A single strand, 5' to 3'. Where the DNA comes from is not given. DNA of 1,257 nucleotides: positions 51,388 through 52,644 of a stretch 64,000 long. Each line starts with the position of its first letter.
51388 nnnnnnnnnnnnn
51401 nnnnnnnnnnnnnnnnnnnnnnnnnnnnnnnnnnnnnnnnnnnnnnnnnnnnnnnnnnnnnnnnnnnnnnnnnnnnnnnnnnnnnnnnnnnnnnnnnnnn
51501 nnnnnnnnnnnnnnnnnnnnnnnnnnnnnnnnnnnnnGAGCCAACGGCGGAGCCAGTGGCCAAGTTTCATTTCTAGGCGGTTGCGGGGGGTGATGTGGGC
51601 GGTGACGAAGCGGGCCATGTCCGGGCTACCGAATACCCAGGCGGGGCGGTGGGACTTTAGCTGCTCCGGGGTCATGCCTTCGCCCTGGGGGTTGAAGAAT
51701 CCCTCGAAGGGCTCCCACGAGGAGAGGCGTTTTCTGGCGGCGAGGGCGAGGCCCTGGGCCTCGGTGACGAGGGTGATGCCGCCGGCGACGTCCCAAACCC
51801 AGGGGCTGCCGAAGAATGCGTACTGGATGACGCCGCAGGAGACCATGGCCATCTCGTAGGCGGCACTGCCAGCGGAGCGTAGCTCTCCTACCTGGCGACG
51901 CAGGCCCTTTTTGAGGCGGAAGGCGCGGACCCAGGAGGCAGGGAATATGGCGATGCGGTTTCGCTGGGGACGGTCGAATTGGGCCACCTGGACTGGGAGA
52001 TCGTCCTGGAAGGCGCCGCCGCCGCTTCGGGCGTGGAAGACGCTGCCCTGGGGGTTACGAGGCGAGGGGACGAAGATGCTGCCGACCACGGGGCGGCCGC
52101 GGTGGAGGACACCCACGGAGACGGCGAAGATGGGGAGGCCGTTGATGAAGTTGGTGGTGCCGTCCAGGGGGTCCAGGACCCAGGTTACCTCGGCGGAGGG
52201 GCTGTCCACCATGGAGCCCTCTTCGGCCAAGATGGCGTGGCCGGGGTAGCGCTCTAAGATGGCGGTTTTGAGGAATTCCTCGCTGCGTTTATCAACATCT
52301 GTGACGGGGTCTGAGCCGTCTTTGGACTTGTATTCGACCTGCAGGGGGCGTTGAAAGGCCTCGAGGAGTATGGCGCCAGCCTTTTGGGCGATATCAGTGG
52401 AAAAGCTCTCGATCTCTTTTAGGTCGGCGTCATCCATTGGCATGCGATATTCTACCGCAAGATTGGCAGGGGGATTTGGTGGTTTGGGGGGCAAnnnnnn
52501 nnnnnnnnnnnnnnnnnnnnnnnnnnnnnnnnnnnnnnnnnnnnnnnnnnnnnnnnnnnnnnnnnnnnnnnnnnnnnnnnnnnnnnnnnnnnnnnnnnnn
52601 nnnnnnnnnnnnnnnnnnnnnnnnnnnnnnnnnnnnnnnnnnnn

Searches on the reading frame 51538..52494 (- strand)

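Call 85: search_protein_families(library=pfam, proteins=[window:51538-52494:-], max_evalue=0.00001)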
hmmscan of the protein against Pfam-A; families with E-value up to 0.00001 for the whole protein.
window:51538-52494:- (319 aa): 1 family
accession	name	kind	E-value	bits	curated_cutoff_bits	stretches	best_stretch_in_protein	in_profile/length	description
PF00459.30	Inositol_P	-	2e-53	182.1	27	1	24-256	1-241/271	Inositol monophosphatase family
